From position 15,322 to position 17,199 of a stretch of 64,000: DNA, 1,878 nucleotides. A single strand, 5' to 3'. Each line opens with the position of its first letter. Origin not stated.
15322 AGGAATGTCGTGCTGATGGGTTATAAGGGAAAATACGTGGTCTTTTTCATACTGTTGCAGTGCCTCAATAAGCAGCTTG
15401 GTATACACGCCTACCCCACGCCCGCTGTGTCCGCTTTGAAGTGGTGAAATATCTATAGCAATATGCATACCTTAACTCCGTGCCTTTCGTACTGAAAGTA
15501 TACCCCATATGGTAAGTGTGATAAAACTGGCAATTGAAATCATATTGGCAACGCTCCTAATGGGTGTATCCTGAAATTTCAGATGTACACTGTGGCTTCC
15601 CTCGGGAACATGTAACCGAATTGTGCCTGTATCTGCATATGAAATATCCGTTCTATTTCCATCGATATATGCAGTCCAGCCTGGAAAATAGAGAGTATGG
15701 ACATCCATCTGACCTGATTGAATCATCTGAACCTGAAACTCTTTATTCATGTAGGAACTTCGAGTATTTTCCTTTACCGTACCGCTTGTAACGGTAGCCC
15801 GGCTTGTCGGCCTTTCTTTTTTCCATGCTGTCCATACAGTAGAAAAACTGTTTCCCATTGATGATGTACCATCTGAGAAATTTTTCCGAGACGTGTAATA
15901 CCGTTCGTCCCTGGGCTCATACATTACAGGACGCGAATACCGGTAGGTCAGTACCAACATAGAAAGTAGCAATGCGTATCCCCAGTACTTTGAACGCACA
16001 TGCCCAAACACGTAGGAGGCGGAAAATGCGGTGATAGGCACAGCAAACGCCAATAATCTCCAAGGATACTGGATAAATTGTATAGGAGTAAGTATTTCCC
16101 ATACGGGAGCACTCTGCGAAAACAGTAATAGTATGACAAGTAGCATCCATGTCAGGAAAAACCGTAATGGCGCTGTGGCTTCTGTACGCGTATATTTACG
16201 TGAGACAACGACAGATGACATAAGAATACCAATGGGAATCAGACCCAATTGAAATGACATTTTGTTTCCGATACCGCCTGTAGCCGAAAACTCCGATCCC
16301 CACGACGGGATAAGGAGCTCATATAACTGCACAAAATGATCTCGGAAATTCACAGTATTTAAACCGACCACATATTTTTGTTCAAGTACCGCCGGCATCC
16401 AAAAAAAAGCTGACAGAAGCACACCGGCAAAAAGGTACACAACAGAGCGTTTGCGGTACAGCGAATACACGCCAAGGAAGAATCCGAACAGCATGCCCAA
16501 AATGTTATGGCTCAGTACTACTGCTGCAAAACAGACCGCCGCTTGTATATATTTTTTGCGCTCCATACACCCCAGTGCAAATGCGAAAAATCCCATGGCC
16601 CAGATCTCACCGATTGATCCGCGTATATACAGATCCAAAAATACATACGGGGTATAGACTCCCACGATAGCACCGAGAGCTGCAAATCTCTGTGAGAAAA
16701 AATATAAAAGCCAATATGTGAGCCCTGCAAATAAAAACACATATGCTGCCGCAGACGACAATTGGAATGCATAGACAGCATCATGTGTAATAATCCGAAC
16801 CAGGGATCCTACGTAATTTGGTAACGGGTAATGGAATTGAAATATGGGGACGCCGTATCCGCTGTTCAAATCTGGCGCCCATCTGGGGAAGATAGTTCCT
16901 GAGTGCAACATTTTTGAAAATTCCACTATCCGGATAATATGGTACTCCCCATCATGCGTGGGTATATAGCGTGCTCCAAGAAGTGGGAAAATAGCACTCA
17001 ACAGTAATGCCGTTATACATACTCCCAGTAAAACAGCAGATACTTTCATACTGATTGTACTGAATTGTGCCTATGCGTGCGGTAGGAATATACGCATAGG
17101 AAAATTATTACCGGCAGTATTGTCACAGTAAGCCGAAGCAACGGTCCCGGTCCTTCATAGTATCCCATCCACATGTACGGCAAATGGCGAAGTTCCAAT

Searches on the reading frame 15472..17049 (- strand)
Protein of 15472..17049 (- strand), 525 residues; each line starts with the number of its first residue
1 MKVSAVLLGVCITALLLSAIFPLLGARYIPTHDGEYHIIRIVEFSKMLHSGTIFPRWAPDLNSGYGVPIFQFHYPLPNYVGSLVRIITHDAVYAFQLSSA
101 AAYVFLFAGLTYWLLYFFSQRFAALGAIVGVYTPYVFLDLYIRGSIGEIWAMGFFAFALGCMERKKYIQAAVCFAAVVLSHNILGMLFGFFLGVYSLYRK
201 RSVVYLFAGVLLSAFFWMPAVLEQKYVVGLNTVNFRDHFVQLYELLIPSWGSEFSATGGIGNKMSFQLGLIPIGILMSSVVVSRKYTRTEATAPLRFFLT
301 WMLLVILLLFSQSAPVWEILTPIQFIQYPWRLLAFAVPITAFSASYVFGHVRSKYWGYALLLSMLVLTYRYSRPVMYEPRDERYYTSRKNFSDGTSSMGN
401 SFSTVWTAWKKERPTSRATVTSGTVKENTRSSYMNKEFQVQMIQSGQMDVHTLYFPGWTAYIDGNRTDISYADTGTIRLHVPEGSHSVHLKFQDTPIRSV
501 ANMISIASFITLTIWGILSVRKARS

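Call 3: search_protein_families(library=pfam, proteins=[window:15472-17049:-], max_evalue=0.01)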
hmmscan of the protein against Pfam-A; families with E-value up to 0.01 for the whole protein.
window:15472-17049:- (525 aa): 2 families
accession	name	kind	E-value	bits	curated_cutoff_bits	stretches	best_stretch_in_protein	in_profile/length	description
PF10131.15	PTPS_related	-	1.1e-09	37.8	26.4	1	70-382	1-317/621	6-pyruvoyl-tetrahydropterin synthase related domain; membrane protein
PF09586.16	YfhO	-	0.001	18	28.5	1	450-493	781-824/835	Bacterial membrane protein YfhO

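Call 36: search_protein_families(library=ncbifam, proteins=[window:15472-17049:-], max_evalue=0.001)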
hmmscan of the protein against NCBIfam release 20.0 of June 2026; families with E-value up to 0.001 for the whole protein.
window:15472-17049:- (525 aa): 0 families
